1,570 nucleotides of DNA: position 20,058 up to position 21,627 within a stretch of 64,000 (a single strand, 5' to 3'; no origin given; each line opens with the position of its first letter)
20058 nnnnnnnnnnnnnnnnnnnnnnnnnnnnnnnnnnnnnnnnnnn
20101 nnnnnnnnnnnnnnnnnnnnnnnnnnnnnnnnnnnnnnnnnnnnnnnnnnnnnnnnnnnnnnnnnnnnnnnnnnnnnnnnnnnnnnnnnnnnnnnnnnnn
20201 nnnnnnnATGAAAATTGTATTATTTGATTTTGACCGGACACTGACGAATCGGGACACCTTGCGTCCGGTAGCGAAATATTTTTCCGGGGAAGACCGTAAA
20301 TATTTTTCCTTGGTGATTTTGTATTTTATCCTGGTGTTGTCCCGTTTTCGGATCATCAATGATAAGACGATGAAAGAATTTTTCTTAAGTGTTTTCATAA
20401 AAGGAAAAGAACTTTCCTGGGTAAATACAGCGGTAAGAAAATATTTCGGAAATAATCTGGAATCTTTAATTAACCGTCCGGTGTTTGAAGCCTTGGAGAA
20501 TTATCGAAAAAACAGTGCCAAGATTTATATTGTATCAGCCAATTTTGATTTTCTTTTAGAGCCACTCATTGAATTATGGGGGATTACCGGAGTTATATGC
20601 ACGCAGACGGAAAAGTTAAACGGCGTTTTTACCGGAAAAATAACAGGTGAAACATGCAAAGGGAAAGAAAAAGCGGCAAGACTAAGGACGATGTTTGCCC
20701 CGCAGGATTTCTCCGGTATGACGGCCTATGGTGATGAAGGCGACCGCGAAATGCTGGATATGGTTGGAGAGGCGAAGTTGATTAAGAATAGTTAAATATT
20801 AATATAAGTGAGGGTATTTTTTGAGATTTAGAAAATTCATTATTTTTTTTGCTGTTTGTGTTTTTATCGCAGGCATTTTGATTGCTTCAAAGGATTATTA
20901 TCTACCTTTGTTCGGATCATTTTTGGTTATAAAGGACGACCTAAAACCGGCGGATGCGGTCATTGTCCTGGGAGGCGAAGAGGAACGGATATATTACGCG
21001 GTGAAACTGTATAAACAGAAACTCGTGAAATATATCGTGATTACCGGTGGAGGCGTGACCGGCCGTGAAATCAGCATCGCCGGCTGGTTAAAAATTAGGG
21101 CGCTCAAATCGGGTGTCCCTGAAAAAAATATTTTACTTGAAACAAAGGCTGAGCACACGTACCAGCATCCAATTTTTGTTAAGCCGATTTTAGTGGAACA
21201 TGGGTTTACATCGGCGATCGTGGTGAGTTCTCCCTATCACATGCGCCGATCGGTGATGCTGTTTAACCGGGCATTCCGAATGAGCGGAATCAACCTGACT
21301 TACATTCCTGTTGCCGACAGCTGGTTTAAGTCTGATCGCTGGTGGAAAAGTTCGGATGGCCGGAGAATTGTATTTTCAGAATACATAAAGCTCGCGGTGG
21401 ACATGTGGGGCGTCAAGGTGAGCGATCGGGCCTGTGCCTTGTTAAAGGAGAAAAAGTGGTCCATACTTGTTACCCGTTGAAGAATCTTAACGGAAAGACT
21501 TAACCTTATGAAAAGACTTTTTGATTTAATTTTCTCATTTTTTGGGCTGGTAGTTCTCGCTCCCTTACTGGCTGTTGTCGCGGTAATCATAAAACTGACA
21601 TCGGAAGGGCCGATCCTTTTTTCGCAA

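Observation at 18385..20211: GNAT-ATP-grasp fusion enzyme inside the EPS locus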

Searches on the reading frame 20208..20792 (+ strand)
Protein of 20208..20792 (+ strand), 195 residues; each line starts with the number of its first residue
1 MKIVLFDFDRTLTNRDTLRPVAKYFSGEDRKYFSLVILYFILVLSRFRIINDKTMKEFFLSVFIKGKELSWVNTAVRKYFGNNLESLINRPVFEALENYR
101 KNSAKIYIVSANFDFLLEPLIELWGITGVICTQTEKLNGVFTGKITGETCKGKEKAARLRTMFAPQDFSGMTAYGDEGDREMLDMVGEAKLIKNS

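Call 3: search_protein_families(library=pfam, proteins=[window:20208-20792:+], max_evalue=0.1)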
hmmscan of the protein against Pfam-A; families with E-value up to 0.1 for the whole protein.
window:20208-20792:+ (195 aa): 3 families
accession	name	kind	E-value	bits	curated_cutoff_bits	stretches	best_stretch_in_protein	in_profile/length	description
PF12710.13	HAD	-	2.6e-22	80.6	27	1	4-176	1-180/189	haloacid dehalogenase-like hydrolase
PF17833.7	pre-PUA_NIP7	-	0.032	15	23.1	1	65-145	5-70/80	NIP7/UPF0113, pre-PUA domain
PF00702.32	Hydrolase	-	0.035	15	26.4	1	1-125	1-136/191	haloacid dehalogenase-like hydrolase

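Call 4: search_protein_families(library=ncbifam, proteins=[window:20208-20792:+], max_evalue=0.1)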
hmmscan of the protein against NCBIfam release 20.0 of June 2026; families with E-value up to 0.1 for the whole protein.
window:20208-20792:+ (195 aa): 9 families
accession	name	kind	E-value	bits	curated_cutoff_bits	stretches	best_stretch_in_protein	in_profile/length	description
TIGR01490.1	HAD-SF-IB-hyp1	subfamily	2e-33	116.3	98.3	1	4-193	2-197/202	HAD-IB family hydrolase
TIGR01488.1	HAD-SF-IB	subfamily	4.4e-19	69.1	45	1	4-186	2-177/177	HAD-IB family phosphatase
NF052360.1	HolPasePseu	equivalog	7.5e-12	45.4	280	1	57-177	59-181/218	histidinol-phosphatase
TIGR00338.1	serB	equivalog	7.9e-08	32.2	144.15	1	94-169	92-167/219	phosphoserine phosphatase SerB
NF052359.1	HolPaseNeis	equivalog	3.7e-07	30.1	400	1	96-165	97-167/221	histidinol-phosphatase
TIGR01489.1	DKMTPPase-SF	subfamily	0.0012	19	81.55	0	3-27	3-27/188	MtnX-like HAD-IB family phosphatase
NF007103.0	PRK09552.1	equivalog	0.0026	17.5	292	1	3-123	5-110/220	2-hydroxy-3-keto-5-methylthiopentenyl-1-phosphate phosphatase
NF008350.0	PRK11133.1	equivalog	0.0042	16.3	413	1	96-163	190-257/324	phosphoserine phosphatase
NF003743.0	PRK05340.1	equivalog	0.082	12.1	134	0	79-118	47-86/242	UDP-2,3-diacylglucosamine diphosphatase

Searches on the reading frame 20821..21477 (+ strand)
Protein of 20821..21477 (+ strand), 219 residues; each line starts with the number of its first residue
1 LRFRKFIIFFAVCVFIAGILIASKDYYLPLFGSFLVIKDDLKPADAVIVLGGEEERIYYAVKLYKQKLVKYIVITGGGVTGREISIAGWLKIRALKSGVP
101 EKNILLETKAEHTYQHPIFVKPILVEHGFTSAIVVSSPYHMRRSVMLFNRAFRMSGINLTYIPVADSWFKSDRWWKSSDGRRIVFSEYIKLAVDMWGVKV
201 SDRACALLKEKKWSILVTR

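Call 3: search_protein_families(library=pfam, proteins=[window:20821-21477:+], max_evalue=0.1)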
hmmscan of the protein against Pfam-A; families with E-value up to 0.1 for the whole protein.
window:20821-21477:+ (219 aa): 1 family
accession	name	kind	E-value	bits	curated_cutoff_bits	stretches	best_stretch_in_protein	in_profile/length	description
PF02698.23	DUF218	-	1e-25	90.6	27.6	1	45-190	1-133/133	DUF218 domain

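Call 4: search_protein_families(library=ncbifam, proteins=[window:20821-21477:+], max_evalue=0.1)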
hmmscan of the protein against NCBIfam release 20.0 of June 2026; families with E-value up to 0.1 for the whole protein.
window:20821-21477:+ (219 aa): 3 families
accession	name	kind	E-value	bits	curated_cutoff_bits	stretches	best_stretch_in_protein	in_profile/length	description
NF007794.0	PRK10494.1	equivalog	3.4e-05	23.4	205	1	53-150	105-199/259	envelope biogenesis factor ElyC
NF007039.0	PRK09496.3-2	equivalog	0.071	11.9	293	1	39-84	196-243/446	Trk system potassium transporter TrkA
NF002481.1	PRK01747.1-2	equivalog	0.1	11.4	600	0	54-109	223-276/611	bifunctional tRNA (5-methylaminomethyl-2-thiouridine)(34)-methyltransferase MnmC2/FAD-dependent 5-carboxymethylaminomethyl-2-thiouridine(34)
